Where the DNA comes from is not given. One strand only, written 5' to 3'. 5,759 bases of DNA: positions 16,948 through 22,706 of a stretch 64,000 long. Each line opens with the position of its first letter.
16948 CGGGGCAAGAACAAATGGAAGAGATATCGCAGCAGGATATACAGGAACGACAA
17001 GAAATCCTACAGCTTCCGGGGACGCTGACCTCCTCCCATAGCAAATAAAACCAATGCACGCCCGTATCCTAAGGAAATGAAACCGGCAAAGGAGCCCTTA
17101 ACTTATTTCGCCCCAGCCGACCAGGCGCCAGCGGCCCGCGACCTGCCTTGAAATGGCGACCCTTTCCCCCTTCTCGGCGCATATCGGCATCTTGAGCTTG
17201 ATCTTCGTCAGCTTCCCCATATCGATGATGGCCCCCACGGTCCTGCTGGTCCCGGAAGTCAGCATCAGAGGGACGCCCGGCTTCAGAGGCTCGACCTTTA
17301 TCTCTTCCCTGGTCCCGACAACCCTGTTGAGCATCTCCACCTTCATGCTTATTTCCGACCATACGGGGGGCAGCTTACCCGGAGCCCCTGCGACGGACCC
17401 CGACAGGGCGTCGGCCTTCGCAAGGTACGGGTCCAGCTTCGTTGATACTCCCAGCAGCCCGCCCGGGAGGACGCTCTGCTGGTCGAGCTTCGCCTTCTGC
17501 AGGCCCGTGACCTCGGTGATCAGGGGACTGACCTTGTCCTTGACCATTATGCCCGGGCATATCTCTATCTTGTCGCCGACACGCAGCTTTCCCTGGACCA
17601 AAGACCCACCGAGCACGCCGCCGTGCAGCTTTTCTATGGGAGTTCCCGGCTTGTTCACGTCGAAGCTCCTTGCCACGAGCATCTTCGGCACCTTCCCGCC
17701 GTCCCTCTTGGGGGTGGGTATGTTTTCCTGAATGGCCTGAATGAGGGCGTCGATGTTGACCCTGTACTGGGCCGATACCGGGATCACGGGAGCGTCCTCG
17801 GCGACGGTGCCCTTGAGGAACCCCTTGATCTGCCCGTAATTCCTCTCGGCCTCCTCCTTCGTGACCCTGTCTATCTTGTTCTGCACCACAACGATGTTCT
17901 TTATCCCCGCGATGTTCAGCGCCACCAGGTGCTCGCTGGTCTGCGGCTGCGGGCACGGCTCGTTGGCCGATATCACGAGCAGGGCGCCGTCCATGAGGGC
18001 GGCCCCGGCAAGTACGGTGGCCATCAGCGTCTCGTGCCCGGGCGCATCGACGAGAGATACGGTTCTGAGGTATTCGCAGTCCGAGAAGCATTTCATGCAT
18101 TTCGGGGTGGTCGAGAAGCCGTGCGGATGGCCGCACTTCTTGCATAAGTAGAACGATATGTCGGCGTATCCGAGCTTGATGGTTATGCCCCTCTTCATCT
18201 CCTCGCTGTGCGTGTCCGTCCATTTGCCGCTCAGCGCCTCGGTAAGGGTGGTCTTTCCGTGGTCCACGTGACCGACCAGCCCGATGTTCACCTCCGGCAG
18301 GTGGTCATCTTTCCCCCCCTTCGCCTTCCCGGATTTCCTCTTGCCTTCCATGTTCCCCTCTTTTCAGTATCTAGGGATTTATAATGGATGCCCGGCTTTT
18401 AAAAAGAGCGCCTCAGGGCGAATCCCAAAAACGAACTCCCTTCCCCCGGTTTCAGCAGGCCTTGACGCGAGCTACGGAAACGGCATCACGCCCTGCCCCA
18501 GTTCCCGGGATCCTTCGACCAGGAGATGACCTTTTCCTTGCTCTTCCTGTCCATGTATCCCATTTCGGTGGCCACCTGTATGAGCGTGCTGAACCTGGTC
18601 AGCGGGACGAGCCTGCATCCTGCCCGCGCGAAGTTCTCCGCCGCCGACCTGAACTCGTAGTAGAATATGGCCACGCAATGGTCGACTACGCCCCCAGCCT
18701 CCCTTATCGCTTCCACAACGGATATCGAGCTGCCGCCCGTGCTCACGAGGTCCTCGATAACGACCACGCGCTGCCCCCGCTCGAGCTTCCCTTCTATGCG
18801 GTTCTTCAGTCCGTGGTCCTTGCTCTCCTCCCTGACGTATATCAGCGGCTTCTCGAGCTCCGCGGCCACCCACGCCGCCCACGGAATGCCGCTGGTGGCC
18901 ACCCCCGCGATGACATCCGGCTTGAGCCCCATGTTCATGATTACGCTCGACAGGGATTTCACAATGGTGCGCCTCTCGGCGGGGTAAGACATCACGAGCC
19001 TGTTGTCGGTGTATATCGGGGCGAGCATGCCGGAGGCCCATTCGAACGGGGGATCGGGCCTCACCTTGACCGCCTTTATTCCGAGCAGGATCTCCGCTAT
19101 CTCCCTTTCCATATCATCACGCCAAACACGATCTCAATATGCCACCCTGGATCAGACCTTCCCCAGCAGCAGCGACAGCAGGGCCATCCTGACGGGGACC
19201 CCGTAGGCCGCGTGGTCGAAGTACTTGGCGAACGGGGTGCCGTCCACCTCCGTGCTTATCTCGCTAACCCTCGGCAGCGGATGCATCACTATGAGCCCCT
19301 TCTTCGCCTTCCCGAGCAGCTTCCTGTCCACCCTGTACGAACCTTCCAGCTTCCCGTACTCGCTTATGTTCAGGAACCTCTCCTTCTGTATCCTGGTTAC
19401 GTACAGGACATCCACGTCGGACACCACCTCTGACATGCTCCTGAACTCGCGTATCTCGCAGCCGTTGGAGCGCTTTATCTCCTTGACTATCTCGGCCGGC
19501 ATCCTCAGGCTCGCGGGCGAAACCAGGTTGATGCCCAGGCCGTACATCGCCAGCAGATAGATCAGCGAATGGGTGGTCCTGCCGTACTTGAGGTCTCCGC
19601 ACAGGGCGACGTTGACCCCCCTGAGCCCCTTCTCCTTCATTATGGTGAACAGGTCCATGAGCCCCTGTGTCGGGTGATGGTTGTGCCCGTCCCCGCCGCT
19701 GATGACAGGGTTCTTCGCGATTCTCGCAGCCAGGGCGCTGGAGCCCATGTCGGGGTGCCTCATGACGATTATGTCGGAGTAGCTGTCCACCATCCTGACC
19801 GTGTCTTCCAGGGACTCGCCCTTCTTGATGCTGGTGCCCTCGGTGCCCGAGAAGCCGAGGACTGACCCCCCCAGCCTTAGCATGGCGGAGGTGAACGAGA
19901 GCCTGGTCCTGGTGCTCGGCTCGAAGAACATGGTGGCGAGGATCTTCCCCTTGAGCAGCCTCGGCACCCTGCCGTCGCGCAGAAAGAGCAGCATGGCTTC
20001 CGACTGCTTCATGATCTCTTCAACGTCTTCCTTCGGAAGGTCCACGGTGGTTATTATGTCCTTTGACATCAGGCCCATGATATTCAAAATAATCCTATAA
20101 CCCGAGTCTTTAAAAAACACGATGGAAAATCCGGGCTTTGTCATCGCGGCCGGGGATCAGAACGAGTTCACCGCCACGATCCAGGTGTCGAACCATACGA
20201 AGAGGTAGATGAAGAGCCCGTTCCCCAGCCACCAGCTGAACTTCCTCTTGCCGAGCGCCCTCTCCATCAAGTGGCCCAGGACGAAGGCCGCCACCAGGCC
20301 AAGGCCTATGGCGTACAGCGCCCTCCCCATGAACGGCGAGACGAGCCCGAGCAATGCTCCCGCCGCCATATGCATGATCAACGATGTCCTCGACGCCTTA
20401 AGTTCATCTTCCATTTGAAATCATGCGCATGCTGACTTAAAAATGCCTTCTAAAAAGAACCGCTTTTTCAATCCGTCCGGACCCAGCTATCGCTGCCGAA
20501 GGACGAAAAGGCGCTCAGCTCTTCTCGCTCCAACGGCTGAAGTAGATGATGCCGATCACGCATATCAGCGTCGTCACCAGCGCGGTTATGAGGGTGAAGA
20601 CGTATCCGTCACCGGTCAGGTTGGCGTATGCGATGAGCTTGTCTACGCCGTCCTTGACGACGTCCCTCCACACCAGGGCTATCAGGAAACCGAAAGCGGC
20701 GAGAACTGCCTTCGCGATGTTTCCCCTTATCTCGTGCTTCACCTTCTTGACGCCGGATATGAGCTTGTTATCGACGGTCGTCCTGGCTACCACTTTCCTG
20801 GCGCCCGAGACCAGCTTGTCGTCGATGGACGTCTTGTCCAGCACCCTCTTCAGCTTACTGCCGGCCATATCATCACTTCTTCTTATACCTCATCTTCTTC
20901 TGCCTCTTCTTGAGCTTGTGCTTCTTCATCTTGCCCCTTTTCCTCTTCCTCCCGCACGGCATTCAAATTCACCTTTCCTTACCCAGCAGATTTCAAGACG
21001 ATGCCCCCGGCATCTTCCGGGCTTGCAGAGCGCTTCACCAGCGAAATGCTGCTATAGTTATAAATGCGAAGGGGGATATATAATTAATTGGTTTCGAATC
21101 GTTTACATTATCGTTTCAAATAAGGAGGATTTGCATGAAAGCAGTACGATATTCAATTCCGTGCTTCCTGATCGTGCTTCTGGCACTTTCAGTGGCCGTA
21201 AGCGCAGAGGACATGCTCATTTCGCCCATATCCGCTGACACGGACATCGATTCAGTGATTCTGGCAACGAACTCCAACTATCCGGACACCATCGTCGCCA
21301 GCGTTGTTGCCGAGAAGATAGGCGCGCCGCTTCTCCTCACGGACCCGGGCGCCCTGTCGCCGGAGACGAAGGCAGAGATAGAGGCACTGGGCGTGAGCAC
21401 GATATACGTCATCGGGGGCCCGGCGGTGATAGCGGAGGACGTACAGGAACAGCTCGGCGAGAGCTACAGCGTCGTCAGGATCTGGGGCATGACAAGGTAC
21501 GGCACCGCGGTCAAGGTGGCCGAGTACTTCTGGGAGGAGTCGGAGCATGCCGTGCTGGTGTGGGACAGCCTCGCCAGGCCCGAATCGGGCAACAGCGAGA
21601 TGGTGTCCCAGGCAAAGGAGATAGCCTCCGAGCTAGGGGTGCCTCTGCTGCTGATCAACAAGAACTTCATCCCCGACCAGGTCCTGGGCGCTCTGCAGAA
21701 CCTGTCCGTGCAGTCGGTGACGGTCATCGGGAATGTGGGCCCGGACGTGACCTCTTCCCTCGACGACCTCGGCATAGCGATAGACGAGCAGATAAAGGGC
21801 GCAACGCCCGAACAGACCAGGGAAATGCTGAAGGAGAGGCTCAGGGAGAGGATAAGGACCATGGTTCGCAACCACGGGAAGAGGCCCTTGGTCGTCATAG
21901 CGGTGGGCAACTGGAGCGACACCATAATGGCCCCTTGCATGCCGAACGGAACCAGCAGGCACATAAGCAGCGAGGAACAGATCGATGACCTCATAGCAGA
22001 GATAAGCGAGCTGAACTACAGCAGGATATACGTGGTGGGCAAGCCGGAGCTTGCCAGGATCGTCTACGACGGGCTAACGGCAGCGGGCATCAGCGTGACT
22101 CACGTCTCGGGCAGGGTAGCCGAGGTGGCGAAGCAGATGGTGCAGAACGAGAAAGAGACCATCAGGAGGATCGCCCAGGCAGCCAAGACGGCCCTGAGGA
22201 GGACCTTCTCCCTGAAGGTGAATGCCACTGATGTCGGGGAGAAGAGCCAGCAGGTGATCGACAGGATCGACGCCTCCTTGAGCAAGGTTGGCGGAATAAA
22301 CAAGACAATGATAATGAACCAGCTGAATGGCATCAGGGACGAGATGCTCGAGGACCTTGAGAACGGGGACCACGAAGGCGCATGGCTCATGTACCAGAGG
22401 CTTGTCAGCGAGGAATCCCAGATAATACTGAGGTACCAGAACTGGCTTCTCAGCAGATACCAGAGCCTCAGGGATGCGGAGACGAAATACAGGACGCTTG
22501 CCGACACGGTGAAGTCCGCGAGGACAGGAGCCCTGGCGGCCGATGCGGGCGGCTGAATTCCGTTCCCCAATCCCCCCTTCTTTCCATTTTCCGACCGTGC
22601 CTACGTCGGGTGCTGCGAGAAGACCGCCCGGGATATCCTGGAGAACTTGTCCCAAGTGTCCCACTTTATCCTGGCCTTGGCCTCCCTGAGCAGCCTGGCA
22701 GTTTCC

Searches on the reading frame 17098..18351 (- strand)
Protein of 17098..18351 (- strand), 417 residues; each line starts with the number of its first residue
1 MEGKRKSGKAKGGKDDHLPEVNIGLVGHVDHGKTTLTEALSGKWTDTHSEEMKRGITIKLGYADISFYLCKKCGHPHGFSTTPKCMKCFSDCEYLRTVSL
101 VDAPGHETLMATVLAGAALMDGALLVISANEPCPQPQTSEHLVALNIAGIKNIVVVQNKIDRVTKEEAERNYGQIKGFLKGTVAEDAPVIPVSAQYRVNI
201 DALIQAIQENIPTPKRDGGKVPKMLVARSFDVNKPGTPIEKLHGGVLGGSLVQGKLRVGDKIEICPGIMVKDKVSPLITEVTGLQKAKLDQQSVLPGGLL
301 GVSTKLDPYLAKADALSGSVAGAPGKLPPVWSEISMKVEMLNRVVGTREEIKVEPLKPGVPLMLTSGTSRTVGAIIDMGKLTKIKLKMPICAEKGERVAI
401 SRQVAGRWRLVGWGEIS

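Call 11: search_protein_families(library=pfam, proteins=[window:17098-18351:-], max_evalue=0.01)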
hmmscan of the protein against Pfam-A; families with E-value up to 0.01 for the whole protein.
window:17098-18351:- (417 aa): 7 families
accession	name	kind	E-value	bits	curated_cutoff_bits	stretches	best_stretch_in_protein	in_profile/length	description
PF00009.33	GTP_EFTU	-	5.2e-35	121.2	26.5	1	21-212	4-187/188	Elongation factor Tu GTP binding domain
PF09173.17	eIF2_C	-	3.4e-27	94.9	22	1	333-416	2-86/86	Initiation factor eIF2 gamma, C terminal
PF03144.31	GTP_EFTU_D2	-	2.7e-08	34.6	30.3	1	244-309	1-63/73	Elongation factor Tu domain 2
PF03193.22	RsgA_GTPase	-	3.9e-06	27.2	30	1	117-211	20-108/174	RsgA GTPase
PF01926.29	MMR_HSR1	-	0.00035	21.1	21.9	1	23-158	2-112/113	50S ribosome-binding GTPase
PF16897.10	MMR_HSR1_Xtn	-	0.0018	18.7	35.2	1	152-210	57-103/106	C-terminal region of MMR_HSR1 domain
PF08274.17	Zn_Ribbon_YjdM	-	0.0099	16.3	30.8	0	81-104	1-15/30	PhnA Zinc-Ribbon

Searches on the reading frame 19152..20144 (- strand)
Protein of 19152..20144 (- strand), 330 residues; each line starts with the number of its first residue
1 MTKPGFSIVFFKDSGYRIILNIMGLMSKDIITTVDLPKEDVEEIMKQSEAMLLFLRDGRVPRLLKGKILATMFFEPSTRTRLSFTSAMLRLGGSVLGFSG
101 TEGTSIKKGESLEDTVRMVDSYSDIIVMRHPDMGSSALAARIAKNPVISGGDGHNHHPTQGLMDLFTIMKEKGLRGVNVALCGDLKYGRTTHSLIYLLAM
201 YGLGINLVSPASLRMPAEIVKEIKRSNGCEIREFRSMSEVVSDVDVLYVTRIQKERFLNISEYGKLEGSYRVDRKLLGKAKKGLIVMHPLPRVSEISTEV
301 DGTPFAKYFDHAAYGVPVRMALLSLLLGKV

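Call 31: search_protein_families(library=pfam, proteins=[window:19152-20144:-], max_evalue=0.001)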
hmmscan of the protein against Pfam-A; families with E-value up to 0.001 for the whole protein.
window:19152-20144:- (330 aa): 2 families
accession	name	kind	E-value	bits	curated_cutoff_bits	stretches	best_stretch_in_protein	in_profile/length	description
PF02729.26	OTCace_N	-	3.3e-42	144.5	29.9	1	28-169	1-147/148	Aspartate/ornithine carbamoyltransferase, carbamoyl-P binding domain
PF00185.30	OTCace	-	4.5e-34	118.2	29.4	1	176-325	2-156/157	Aspartate/ornithine carbamoyltransferase, Asp/Orn binding domain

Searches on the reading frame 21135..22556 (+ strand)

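Call 11: search_protein_families(library=pfam, proteins=[window:21135-22556:+], max_evalue=0.01)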
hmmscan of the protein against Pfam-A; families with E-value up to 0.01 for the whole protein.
window:21135-22556:+ (473 aa): 4 families
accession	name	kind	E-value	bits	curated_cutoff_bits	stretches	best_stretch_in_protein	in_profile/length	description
PF04122.17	CW_binding_2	-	6e-16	59.2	24.9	2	27-103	19-72/73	Cell wall binding domain 2 (CWB2)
PF00006.31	ATP-synt_ab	-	0.0025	17.9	29.5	1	124-173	92-141/213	ATP synthase alpha/beta family, nucleotide-binding domain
PF00465.25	Fe-ADH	-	0.0091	16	31.3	0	276-342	4-75/168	Iron-containing alcohol dehydrogenase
PF11731.14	Cdd1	-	0.0096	16.6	25.5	0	192-239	5-52/86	Pathogenicity locus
